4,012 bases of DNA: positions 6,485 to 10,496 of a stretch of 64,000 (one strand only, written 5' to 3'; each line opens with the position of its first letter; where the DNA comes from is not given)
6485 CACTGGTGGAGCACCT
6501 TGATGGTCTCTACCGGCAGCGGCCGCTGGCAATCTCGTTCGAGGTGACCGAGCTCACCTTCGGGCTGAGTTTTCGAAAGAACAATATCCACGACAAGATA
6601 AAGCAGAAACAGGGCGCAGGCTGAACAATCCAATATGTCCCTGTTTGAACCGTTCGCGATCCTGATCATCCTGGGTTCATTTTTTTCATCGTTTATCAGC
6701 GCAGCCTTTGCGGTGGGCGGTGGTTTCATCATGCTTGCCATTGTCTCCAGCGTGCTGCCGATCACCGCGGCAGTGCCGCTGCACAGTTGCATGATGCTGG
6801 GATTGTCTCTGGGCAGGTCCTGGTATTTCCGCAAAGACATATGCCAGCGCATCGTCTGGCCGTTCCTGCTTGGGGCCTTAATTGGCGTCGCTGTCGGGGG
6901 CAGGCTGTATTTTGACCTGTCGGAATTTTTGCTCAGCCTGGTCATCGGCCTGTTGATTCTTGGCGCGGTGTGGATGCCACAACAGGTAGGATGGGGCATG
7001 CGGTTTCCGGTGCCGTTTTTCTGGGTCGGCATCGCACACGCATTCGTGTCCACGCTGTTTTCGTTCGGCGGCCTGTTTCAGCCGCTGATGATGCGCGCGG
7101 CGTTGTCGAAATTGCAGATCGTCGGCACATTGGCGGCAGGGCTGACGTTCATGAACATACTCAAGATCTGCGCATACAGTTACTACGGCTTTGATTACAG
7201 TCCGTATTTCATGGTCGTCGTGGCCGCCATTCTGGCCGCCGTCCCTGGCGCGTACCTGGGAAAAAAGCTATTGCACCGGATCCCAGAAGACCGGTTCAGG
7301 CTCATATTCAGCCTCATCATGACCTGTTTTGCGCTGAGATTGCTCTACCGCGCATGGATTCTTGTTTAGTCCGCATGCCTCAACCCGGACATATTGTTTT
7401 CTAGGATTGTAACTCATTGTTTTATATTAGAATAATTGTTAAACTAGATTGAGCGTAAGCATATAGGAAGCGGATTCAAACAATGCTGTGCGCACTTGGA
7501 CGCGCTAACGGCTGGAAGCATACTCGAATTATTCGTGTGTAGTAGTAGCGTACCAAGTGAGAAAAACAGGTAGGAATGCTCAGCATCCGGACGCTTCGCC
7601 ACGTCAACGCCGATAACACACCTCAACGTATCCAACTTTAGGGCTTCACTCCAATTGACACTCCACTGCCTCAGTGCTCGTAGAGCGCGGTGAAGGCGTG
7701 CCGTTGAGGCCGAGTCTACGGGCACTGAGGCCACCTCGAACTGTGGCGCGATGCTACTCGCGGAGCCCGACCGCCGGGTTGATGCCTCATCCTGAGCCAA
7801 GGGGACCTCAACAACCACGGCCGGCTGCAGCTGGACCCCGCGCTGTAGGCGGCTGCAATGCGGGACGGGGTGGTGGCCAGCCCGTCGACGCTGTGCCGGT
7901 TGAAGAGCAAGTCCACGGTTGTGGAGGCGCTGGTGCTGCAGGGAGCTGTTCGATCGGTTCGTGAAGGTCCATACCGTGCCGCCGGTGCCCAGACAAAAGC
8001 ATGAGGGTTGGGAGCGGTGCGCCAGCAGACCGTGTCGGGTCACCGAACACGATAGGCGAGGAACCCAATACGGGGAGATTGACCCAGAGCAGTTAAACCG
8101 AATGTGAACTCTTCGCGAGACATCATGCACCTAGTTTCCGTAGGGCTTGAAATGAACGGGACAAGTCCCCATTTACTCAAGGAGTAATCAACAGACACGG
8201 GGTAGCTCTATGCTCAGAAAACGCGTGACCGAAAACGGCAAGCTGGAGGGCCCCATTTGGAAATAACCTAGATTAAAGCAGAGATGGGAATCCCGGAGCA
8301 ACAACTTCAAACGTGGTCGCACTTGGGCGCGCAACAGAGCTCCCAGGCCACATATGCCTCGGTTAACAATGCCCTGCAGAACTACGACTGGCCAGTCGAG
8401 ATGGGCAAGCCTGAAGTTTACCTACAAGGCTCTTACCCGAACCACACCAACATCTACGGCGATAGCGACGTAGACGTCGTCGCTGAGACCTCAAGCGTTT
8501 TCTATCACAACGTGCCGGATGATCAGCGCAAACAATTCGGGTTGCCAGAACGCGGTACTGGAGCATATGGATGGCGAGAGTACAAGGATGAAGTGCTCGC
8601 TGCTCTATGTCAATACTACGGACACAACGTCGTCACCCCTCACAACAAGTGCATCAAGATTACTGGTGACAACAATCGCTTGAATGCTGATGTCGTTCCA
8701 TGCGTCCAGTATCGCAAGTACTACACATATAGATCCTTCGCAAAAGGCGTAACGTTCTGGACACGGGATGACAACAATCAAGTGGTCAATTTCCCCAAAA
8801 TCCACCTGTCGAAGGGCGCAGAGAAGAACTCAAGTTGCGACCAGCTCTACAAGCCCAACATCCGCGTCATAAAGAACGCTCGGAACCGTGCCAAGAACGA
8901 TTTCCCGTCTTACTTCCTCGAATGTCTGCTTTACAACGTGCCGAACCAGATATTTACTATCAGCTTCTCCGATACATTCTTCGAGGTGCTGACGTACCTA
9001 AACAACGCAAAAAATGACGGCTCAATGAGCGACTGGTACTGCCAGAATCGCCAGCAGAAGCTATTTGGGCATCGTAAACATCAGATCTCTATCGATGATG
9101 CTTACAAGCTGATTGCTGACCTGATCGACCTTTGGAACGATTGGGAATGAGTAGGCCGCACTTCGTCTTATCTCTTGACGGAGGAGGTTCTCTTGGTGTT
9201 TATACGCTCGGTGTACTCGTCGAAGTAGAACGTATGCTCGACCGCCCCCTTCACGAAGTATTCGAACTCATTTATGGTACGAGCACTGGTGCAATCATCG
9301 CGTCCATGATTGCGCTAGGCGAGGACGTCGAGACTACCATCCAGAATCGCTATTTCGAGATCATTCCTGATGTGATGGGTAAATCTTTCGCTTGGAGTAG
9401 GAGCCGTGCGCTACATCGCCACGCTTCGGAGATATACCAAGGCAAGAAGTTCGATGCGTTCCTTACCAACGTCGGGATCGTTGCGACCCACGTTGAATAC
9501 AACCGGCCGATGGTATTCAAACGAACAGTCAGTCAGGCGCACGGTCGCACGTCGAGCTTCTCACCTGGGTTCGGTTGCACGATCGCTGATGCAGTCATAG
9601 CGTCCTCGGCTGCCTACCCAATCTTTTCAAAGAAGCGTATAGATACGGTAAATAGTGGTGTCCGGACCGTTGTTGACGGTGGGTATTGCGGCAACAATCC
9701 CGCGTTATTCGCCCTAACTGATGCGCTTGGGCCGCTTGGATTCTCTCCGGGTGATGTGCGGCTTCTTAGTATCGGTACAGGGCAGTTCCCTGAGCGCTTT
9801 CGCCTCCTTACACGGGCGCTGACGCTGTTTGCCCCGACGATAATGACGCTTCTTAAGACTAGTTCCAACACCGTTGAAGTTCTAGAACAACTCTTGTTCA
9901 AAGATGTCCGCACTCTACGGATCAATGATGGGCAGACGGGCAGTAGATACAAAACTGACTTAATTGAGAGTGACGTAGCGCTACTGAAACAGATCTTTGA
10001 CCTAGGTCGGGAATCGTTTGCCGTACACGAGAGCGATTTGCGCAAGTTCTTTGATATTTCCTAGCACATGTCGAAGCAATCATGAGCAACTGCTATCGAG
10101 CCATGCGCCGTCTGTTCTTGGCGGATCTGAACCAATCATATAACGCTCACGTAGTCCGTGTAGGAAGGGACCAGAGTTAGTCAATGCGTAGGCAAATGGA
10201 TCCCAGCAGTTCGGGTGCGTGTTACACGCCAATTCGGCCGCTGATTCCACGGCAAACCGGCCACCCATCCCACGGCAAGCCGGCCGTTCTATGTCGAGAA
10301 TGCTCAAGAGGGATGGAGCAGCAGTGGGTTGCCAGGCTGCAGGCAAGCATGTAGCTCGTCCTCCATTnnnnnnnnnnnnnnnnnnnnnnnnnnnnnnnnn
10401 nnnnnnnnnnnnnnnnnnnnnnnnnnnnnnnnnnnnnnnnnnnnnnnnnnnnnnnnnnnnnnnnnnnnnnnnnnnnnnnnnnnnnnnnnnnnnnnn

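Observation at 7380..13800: Decayed mobile/defense island: transposase remnant, IS21 end, and a P4-type integrase killed by a single in-frame TAA and 3' fusion to an istB fragment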

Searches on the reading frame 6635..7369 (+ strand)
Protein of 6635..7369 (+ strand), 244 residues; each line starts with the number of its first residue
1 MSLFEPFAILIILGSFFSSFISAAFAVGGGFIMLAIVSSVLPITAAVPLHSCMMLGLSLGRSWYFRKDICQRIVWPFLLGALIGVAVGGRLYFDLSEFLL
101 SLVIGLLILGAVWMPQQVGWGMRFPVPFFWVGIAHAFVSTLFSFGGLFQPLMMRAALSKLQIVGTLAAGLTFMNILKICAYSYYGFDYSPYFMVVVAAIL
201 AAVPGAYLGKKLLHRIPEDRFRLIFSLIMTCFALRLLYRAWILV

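Call 4: search_protein_families(library=pfam, proteins=[window:6635-7369:+], max_evalue=0.01)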
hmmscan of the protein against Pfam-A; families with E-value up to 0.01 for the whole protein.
window:6635-7369:+ (244 aa): 1 family
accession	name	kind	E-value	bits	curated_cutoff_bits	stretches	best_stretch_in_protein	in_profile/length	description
PF01925.25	TauE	-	3.8e-28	99.2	32.6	1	12-236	2-237/237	Sulfite exporter TauE/SafE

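Call 18: find_encoding_contigs(protein=window:6635-7369:+, flank=10000, max_places=8)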
Protein window:6635-7369:+ (244 aa): no gene with exactly this product is on record in the collection.

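Call 29: find_related_loci(query=window:6635-7369:+, collection=genome_contigs, flank=10000)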
Query window:6635-7369:+ (244 aa) in genome_contigs; peptide patterns used: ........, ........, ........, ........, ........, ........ (x = any residue, [..] = any of these).
74 stretches matched a pattern; 3 encode a relative of the query (tblastn E <= 1e-3); 3 distinct loci.
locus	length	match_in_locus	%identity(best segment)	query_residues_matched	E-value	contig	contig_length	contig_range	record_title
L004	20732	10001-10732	100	1-244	8e-158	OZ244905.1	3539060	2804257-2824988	MAG: Gammaproteobacteria bacterium isolate a734ccac-b7d8-410a-8793-3c98b358ebc9 genome assembly, chromosome: 1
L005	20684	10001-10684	39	16-240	3e-40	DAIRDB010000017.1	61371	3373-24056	MAG TPA_asm: Gammaproteobacteria bacterium isolate CTOTU6221 NODE_112_length_61371_cov_8.672875, whole genome shotgun se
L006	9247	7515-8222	41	1-238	1e-59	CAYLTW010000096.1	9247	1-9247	MAG TPA_asm: uncultured Woeseiaceae bacterium isolate binchicken_co121_127 genome assembly, contig: NODE_6228_length_924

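Call 76: search_protein_families(library=ncbifam, proteins=[L004:10753-11394:-], max_evalue=0.00001)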
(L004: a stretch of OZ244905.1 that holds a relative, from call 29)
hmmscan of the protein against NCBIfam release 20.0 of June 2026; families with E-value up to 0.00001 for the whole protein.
L004:10753-11394:- (213 aa): 181 families (the best 25 are shown)
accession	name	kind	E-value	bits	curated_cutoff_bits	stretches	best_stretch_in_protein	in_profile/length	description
TIGR00968.1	3a0106s01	subfamily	1.7e-40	139.1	342.75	1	9-210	4-204/237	sulfate ABC transporter ATP-binding protein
TIGR02857.1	CydD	equivalog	5.2e-39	134.6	435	1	7-207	323-526/529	thiol reductant ABC exporter subunit CydD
TIGR00972.1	3a0107s01c2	equivalog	3.7e-35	121.5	343.2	1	7-208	3-214/248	phosphate ABC transporter ATP-binding protein PstB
NF010171.0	PRK13652.1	equivalog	2.3e-34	118.8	476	1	8-207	6-208/277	cobalt transporter ATP-binding subunit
NF040840.2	tungstate_WtpC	equivalog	2.8e-34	118.9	440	1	26-207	21-201/347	tungstate ABC transporter ATP-binding protein WtpC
TIGR04520.1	ECF_ATPase_1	equivalog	5.3e-34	117.9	315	1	8-208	3-207/269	energy-coupling factor transporter ATPase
NF040933.2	ABC_arch_GlcV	equivalog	6.8e-34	117.3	450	1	20-208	21-213/357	glucose ABC transporter ATP-binding protein GlcV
TIGR02673.1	FtsE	equivalog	1.9e-33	115.9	264.85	1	7-211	3-211/214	cell division ATP-binding protein FtsE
NF008105.0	PRK10851.1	equivalog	1.1e-32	113.2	502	1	8-209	5-209/362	sulfate/thiosulfate ABC transporter ATP-binding protein CysA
NF007601.2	PRK10247.1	equivalog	2.2e-32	112.2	292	1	7-204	3-199/204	iron efflux ABC transporter ATP-binding subunit FetA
TIGR03375.1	type_I_sec_LssB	subfamily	2.8e-32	111.9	693.1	1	6-205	466-669/696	type I secretion system permease/ATPase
TIGR03608.1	L_ocin_972_ABC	subfamily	3e-32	111.8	254.85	1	10-207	3-203/206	putative bacteriocin export ABC transporter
TIGR00958.1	3a01208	subfamily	9.7e-32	110.1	874.6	1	28-197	504-674/711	antigen peptide transporter 2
NF043075.1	MMSYN1_0197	equivalog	9.8e-32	110.2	550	1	8-209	5-205/341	spermidine/putrescine ABC transporter ATP-binding protein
TIGR02142.1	modC_ABC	equivalog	1.1e-31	110.4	285.05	1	17-209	10-204/353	molybdenum ABC transporter ATP-binding protein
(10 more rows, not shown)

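Call 82: find_related_loci(query=window:6635-7369:+, collection=metagenome_contigs, flank=10000)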
Query window:6635-7369:+ (244 aa) in metagenome_contigs; peptide patterns used: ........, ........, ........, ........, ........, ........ (x = any residue, [..] = any of these).
134 stretches matched a pattern; 5 encode a relative of the query (tblastn E <= 1e-3); 5 distinct loci.
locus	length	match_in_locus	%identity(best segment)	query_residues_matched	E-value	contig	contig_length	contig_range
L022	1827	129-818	42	7-238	6e-57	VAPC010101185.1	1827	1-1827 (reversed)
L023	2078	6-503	41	72-238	4e-42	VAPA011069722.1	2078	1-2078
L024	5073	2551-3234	39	16-240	7e-41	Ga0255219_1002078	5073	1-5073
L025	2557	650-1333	39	16-240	4e-39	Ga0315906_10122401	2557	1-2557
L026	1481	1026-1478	36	16-163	4e-26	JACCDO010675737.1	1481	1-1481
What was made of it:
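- The other relatives found share only 36-42% TauE identity (calls 29, 82).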

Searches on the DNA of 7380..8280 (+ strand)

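Call 10: search_dna_similar(query=window:7380-8280:+, collection=plasmids, mode=distant, max_rows=15)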
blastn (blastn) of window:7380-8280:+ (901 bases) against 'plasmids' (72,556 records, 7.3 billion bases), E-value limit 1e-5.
No match.
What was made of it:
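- Tried and rejected: No match for 7380-8280 (call 10).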

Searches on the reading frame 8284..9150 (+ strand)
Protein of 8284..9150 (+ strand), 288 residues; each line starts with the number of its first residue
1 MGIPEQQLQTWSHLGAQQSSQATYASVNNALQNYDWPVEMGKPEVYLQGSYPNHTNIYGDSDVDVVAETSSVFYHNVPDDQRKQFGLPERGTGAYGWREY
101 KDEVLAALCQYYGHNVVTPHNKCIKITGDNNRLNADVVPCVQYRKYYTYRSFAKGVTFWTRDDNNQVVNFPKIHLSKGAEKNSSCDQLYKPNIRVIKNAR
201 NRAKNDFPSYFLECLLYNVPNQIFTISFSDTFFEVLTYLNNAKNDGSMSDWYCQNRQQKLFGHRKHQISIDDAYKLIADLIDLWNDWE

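Call 4: search_protein_families(library=pfam, proteins=[window:8284-9150:+], max_evalue=0.01)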
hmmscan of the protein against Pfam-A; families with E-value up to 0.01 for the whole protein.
window:8284-9150:+ (288 aa): 1 family
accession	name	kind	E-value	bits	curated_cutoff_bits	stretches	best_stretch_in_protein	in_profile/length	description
PF18144.7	SMODS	-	1.3e-05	25.9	26.5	1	18-71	22-75/164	Second Messenger Oligonucleotide or Dinucleotide Synthetase domain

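Call 7: search_protein_families(library=padloc, proteins=[window:8284-9150:+], max_evalue=0.01)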
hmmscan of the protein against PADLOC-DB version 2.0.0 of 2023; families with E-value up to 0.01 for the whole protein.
window:8284-9150:+ (288 aa): 21 families
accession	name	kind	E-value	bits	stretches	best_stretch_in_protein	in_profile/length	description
PDLC00788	Cyclase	-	5.4e-94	313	1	1-287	1-297/297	oligonucleotide-cyclase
PDLC00801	Cyclase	-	1.1e-58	196.7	1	5-281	6-289/295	oligonucleotide-cyclase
PDLC00794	Cyclase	-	4.3e-55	185.1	1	8-278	8-287/297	oligonucleotide-cyclase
PDLC00789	Cyclase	-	4.5e-37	125.9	1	44-280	35-258/261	oligonucleotide-cyclase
PDLC00812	Cyclase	-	7.8e-19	65.6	1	25-243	71-304/352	oligonucleotide-cyclase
PDLC00807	Cyclase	-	8.3e-18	62.6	1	44-283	79-321/342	oligonucleotide-cyclase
PDLC00772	Cyclase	-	2.1e-16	57.9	1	42-225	93-285/375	oligonucleotide-cyclase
PDLC00823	Cyclase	-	3.8e-11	41.2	1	28-224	38-199/285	oligonucleotide-cyclase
PDLC00784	Cyclase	-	5.9e-11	40.2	1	115-261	166-320/351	oligonucleotide-cyclase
PDLC00809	Cyclase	-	8.8e-09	33.4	1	103-235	87-220/295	oligonucleotide-cyclase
PDLC00803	Cyclase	-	5.8e-08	30.7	1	41-250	43-215/253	oligonucleotide-cyclase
PDLC00822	Cyclase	-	1.6e-07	29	1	171-239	199-269/375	oligonucleotide-cyclase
PDLC00796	Cyclase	-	2.8e-07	28.2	1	16-282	18-265/432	oligonucleotide-cyclase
PDLC00786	Cyclase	-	2.6e-06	25.1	1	18-282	22-269/293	oligonucleotide-cyclase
PDLC00810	Cyclase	-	2.1e-05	22.2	1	102-220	87-204/335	oligonucleotide-cyclase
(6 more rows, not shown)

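Call 66: find_related_loci(query=window:8284-9150:+, collection=metagenome_contigs, flank=10000)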
Query window:8284-9150:+ (288 aa) in metagenome_contigs; peptide patterns used: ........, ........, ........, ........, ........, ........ (x = any residue, [..] = any of these).
49 stretches matched a pattern, but none encodes a relative of the query by tblastn (E <= 1e-3).
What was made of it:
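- Tried and rejected: Metagenome scans with the cyclase and with TauE gave nothing, or only relatives at 36-42% identity (calls 66, 82).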

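Call 67: find_homologous_proteins(query=window:8284-9150:+, max_evalue=1e-30)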
Query window:8284-9150:+ (288 aa): 1777 proteins with E <= 1e-30 among 2099 candidates; the best 120 are listed.
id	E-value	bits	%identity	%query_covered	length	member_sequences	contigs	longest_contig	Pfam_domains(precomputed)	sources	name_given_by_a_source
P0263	4.4e-161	553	83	100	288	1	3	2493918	PF26305.1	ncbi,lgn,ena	-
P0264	1.9e-156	538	83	95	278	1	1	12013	PF26305.1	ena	-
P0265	2.3e-140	485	71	100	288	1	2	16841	PF26305.1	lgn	-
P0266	3.0e-122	425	63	100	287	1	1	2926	PF26305.1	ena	-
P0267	2.1e-106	373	58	100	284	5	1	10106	PF26305.1,PF18144.8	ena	-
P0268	5.7e-105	369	57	100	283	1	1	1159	PF26305.1,PF18144.8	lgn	-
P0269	7.1e-105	368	58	100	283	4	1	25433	PF26305.1,PF18144.8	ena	-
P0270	3.2e-104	366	56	99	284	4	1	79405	PF26305.1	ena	-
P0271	1.6e-103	364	58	100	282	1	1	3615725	PF26305.1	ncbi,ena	-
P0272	1.7e-102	361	56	100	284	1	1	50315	PF26305.1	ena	-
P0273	2.4e-102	360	57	100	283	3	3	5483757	PF26305.1,PF18144.8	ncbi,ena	-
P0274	2.6e-102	360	56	100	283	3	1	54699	PF26305.1,PF18144.8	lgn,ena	-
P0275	1.4e-101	358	56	100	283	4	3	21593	PF26305.1,PF18144.8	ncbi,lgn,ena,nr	ncbi:MAG: nucleotidyltransferase [Boseongicola sp. SB0673_bin_14]|nr:nucleotidyltransferase [Nitrosp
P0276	7.6e-101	355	55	99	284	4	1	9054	PF26305.1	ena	-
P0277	1.6e-100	354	55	99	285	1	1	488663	PF26305.1,PF18144.8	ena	-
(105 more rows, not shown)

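Call 68: find_encoding_contigs(protein=P0263, flank=10000, max_places=3)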
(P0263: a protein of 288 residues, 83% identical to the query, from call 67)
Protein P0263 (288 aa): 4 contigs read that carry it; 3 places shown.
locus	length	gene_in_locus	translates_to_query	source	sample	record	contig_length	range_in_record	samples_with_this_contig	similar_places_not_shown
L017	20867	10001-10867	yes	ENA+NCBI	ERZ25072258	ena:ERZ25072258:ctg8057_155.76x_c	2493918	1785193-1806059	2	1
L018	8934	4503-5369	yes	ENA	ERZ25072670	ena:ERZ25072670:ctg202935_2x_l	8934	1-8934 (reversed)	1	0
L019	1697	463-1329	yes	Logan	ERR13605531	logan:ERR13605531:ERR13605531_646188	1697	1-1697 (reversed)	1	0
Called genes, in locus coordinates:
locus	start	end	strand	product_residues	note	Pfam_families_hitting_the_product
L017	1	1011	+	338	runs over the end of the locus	PF08240:ADH_N, PF00107:ADH_zinc_N, PF13602:ADH_zinc_N_2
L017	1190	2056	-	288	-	PF27522:YDMC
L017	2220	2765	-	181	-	PF05443:ROS_MUCR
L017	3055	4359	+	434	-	PF04389:Peptidase_M28, PF01546:Peptidase_M20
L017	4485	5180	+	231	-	PF07750:GcrA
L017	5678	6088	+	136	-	PF00581:Rhodanese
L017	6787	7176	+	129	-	PF08937:ThsB_TIR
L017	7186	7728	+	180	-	PF24838:8xMP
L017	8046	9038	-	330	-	PF08357:SEFIR, PF13676:TIR_2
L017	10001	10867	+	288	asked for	PF26305:CD_NTase_C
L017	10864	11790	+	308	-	PF01734:Patatin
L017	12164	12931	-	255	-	PF02798:GST_N (weak), PF13409:GST_N_2 (weak), PF00043:GST_C, PF13410:GST_C_2, PF21972:Arc1p_N_like (faint)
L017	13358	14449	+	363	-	PF03480:DctP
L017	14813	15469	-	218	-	PF01135:PCMT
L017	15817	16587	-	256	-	PF08238:Sel1 (faint)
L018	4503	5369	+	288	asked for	PF26305:CD_NTase_C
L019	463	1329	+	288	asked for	PF26305:CD_NTase_C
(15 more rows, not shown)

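Call 69: find_encoding_contigs(protein=P0265, flank=10000, max_places=2)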
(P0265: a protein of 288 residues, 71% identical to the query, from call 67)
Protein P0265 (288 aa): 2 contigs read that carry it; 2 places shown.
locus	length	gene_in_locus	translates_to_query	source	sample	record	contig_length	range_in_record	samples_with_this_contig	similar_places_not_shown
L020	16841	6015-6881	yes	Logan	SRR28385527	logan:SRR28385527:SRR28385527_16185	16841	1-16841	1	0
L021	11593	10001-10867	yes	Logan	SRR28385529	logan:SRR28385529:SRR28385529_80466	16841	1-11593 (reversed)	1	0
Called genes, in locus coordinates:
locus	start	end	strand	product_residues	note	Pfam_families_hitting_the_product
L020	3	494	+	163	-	?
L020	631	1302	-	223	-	-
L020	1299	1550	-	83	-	-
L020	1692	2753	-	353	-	PF10134:RPA, PF01051:Rep3_N (faint)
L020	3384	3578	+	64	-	-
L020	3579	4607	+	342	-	PF01555:N6_N4_Mtase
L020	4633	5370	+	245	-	PF04555:XhoI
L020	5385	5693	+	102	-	-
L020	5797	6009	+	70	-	-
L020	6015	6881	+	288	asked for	PF26305:CD_NTase_C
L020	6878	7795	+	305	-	PF01734:Patatin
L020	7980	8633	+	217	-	-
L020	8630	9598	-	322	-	PF02899:Phage_int_SAM_1, PF13495:Phage_int_SAM_4 (faint), PF00589:Phage_integrase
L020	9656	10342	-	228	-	PF07603:Lcl_C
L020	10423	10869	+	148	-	-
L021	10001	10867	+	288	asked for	PF26305:CD_NTase_C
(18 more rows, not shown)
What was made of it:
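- A 71%-identical cyclase sits on a small plasmid (call 69).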

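Call 76: search_protein_families(library=ncbifam, proteins=[window:8284-9150:+], max_evalue=0.00001)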
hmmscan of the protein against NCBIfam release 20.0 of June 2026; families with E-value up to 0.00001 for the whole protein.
window:8284-9150:+ (288 aa): 3 families
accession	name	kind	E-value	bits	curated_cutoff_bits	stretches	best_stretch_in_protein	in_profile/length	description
NF053871.1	DS2_2_antiphage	equivalog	1.2e-78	264.4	350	1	1-285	1-294/294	anti-phage nucleotidyltransferase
NF041117.1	CBASS_cyclase_b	equivalog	9e-08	32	200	1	99-219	76-188/275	CBASS oligonucleotide cyclase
NF041116.1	CBASS_cyclase_a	equivalog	7.3e-06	25.3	200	0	113-245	102-237/317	CBASS oligonucleotide cyclase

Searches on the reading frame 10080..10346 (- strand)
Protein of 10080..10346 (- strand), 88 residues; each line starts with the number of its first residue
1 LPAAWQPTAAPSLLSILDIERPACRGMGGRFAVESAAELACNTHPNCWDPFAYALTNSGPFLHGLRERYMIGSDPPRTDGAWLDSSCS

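Call 48: search_protein_families(library=pfam, proteins=[window:10080-10346:-], max_evalue=0.1)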
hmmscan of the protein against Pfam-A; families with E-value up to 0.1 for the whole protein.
window:10080-10346:- (88 aa): 0 families
